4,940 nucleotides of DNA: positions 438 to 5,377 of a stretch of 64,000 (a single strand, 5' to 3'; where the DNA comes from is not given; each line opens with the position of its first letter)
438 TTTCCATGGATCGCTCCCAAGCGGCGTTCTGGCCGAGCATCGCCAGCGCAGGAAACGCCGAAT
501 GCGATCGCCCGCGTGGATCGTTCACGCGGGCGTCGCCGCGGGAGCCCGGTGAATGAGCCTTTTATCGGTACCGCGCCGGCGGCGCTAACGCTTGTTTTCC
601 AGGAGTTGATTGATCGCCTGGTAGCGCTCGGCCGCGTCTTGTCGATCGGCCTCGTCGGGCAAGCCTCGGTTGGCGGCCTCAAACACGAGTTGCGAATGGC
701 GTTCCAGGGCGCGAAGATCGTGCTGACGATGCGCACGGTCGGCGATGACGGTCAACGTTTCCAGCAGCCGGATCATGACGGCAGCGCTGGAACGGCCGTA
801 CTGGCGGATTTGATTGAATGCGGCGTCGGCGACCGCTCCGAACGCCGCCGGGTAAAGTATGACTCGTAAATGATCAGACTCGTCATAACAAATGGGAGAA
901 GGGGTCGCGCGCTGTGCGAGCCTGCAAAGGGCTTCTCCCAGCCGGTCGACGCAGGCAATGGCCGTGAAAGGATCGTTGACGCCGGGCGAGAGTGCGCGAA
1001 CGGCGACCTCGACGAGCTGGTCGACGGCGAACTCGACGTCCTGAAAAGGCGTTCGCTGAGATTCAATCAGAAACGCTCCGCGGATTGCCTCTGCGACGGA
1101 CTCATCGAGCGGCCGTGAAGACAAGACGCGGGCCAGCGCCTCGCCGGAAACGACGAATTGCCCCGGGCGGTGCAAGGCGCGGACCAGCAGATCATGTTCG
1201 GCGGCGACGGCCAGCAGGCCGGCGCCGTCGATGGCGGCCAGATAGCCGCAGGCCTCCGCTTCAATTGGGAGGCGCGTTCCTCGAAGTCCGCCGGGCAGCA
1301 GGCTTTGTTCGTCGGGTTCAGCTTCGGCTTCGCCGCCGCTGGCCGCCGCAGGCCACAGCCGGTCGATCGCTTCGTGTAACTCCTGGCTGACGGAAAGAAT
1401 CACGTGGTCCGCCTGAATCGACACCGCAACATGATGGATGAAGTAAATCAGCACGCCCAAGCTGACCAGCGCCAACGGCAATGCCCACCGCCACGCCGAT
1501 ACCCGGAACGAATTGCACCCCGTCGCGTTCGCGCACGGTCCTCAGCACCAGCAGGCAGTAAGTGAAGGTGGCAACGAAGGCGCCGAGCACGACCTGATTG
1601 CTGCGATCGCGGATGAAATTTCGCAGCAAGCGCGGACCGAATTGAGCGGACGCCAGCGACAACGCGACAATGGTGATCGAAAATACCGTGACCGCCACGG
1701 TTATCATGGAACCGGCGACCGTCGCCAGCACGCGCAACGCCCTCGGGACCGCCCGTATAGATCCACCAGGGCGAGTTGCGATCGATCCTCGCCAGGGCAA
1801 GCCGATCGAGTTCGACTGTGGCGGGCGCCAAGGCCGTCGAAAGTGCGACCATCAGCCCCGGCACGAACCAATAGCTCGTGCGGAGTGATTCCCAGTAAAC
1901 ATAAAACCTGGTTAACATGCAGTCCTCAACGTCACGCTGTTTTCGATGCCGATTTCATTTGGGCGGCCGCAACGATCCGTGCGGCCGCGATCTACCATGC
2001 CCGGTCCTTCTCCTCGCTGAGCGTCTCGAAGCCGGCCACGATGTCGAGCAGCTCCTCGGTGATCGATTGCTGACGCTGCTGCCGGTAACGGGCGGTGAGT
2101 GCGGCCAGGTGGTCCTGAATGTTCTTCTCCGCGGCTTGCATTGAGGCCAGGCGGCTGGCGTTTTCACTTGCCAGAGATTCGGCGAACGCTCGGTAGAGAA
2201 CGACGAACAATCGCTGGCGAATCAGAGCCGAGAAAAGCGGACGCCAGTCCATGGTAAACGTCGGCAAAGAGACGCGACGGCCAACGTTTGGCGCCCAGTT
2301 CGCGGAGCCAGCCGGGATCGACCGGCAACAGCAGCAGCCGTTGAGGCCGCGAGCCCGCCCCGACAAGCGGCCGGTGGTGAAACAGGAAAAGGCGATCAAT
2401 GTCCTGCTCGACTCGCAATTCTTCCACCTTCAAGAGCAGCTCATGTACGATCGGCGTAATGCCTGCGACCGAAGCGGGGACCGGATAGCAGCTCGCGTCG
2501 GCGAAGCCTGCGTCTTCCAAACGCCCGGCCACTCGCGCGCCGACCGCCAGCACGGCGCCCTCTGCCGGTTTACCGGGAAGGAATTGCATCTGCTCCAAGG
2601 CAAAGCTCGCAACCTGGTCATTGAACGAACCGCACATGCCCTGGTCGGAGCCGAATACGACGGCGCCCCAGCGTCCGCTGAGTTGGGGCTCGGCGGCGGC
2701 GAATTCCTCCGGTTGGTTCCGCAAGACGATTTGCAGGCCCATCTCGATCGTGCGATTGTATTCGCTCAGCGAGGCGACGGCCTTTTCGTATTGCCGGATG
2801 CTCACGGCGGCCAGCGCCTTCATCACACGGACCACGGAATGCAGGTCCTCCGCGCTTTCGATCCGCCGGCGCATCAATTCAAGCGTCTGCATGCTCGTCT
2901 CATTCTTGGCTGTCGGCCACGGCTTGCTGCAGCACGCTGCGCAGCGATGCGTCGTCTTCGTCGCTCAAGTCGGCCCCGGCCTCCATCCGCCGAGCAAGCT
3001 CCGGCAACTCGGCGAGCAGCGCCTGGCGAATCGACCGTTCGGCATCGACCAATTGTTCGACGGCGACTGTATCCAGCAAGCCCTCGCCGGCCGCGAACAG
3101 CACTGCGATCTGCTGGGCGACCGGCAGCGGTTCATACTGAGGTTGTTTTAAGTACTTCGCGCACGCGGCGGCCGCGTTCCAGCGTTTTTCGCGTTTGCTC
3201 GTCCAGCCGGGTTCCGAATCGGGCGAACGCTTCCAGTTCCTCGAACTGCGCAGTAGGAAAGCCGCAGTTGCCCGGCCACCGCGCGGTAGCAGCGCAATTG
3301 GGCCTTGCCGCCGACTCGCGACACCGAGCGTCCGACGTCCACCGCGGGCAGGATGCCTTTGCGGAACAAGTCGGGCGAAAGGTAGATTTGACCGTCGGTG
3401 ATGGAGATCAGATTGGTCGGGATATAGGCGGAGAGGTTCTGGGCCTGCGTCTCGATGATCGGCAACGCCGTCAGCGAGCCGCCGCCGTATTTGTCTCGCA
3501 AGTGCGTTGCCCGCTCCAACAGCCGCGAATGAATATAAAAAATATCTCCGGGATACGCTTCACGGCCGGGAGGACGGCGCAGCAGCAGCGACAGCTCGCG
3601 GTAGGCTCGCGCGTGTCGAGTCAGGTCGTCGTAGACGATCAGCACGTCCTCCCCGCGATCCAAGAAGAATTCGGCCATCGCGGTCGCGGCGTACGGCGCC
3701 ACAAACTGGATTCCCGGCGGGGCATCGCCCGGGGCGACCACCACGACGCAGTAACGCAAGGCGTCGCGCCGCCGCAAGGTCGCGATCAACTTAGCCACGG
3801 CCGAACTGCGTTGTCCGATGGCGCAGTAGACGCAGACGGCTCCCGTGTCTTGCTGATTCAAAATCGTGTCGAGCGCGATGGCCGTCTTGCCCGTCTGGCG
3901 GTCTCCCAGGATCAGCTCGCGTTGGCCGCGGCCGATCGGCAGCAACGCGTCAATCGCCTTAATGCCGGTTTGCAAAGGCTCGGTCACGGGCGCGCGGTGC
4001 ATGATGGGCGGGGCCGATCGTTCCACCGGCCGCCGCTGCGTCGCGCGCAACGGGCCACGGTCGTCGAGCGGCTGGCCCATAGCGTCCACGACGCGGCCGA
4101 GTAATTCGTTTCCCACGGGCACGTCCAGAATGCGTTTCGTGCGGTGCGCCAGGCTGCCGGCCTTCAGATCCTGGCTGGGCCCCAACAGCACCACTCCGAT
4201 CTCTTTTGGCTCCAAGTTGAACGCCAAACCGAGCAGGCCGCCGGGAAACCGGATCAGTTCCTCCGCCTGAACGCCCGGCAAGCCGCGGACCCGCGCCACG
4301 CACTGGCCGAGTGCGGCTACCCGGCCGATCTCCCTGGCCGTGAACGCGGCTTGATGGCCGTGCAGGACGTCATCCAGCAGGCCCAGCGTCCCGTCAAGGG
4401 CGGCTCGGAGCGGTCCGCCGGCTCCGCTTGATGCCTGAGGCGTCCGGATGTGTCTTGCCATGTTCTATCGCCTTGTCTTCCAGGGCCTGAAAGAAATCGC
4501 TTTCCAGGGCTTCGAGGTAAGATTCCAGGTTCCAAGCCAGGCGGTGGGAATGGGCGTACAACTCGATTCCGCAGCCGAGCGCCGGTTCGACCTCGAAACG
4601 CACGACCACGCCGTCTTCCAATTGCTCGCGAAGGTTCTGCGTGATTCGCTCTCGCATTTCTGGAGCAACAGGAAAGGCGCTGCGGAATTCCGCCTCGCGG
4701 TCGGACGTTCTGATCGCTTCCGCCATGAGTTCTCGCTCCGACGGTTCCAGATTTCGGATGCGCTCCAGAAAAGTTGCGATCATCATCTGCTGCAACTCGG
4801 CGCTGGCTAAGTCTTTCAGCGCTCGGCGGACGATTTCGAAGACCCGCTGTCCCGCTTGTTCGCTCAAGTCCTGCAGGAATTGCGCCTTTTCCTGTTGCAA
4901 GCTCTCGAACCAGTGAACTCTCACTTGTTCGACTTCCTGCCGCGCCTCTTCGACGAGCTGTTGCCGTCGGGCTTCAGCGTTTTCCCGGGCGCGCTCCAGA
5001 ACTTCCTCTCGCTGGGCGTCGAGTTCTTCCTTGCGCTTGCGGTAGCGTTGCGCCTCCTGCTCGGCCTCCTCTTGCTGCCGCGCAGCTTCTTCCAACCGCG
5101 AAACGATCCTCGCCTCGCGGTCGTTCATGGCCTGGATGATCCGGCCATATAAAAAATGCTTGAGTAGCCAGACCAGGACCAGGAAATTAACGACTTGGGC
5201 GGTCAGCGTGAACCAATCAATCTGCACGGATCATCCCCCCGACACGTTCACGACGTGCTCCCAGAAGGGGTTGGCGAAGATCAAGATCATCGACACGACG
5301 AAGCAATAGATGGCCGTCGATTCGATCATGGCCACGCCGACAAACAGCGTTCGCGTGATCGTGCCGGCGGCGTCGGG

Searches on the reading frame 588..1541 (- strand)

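Call 36: search_protein_families(library=pfam, proteins=[window:588-1541:-], max_evalue=0.001)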
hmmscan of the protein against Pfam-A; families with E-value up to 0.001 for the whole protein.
window:588-1541:- (318 aa): 1 family
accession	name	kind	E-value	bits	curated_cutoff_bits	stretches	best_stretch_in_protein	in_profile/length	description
PF10011.15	DUF2254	-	8.4e-78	262.2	28.8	1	19-264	127-367/368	Predicted membrane protein (DUF2254)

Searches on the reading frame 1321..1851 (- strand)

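Call 36: search_protein_families(library=pfam, proteins=[window:1321-1851:-], max_evalue=0.001)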
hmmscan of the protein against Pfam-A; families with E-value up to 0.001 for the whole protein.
window:1321-1851:- (177 aa): 1 family
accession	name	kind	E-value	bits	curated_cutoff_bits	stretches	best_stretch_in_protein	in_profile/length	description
PF10011.15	DUF2254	-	2e-36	126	28.8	1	38-129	45-134/368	Predicted membrane protein (DUF2254)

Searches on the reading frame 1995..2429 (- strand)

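Call 36: search_protein_families(library=pfam, proteins=[window:1995-2429:-], max_evalue=0.001)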
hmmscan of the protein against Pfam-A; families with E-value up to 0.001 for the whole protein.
window:1995-2429:- (145 aa): 1 family
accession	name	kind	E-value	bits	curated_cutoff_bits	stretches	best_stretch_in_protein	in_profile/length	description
PF00231.24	ATP-synt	-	5.5e-24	85.8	39.9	1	63-137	211-285/285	ATP synthase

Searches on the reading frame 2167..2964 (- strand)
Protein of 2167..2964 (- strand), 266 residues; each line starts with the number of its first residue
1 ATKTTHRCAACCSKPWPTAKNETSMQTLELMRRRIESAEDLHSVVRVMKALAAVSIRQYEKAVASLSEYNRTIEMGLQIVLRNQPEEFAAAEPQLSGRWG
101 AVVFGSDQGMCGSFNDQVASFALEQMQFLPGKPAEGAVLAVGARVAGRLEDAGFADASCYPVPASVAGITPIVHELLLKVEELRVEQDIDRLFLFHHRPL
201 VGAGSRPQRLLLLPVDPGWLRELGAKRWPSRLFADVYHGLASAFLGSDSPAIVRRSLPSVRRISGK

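Call 36: search_protein_families(library=pfam, proteins=[window:2167-2964:-], max_evalue=0.001)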
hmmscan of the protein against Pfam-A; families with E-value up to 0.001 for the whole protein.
window:2167-2964:- (266 aa): 1 family
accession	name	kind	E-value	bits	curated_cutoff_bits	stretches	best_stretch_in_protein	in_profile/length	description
PF00231.24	ATP-synt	-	1.4e-22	81.2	39.9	1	28-217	2-191/285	ATP synthase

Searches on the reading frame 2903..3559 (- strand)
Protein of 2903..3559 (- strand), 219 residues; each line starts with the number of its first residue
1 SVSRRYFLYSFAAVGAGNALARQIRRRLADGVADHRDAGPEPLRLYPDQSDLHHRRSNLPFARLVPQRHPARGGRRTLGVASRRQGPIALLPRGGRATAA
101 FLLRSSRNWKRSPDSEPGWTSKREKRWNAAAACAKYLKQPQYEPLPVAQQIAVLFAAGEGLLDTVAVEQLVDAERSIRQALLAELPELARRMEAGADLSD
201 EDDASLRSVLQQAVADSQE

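Call 36: search_protein_families(library=pfam, proteins=[window:2903-3559:-], max_evalue=0.001)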
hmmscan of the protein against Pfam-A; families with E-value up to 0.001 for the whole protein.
window:2903-3559:- (219 aa): 1 family
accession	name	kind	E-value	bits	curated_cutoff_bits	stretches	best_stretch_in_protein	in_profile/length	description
PF00306.32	ATP-synt_ab_C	-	1.2e-14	55.2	27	1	134-212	47-125/126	ATP synthase alpha/beta chain, C terminal domain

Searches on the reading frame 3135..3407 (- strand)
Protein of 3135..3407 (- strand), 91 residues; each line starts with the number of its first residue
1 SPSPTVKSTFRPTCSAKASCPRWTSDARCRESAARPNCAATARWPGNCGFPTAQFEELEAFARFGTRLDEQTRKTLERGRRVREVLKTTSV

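Call 36: search_protein_families(library=pfam, proteins=[window:3135-3407:-], max_evalue=0.001)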
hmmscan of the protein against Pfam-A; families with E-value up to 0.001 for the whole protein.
window:3135-3407:- (91 aa): 1 family
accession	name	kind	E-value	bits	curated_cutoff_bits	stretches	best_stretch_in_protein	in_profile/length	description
PF00306.32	ATP-synt_ab_C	-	1.7e-13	51.5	27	1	52-87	16-51/126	ATP synthase alpha/beta chain, C terminal domain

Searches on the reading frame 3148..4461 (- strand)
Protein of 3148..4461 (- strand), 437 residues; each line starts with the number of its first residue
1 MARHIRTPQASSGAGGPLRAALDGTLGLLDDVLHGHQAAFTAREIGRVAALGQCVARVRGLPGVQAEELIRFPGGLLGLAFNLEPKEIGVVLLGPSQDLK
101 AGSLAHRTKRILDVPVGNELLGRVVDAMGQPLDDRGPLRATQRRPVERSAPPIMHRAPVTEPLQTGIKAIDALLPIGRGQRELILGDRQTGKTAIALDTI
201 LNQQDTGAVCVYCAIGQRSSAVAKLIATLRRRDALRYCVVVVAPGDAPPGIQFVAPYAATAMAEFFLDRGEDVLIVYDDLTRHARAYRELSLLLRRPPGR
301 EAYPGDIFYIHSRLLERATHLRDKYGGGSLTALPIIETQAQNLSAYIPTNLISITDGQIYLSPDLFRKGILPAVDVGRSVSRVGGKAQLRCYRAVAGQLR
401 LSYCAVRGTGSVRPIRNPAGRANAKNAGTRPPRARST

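Call 9: search_protein_families(library=pfam, proteins=[window:3148-4461:-], max_evalue=0.001)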
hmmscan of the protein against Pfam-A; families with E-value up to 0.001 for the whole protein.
window:3148-4461:- (437 aa): 3 families
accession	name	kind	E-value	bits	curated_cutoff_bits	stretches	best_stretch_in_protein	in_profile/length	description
PF00006.31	ATP-synt_ab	-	3.7e-82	275.5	29.5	1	166-381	1-213/213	ATP synthase alpha/beta family, nucleotide-binding domain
PF06745.19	ATPase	-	0.00053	19.9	26.6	1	164-224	2-65/231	KaiC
PF02874.29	ATP-synt_ab_N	-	0.00092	20.1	20.9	0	43-108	3-68/69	ATP synthase alpha/beta family, beta-barrel domain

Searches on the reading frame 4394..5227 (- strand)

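Call 9: search_protein_families(library=pfam, proteins=[window:4394-5227:-], max_evalue=0.001)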
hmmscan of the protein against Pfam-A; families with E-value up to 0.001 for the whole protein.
window:4394-5227:- (277 aa): 1 family
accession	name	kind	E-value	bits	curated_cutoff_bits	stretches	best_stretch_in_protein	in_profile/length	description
PF00430.23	ATP-synt_B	-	2.7e-16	60.3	28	1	7-137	1-131/132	ATP synthase B/B' CF(0)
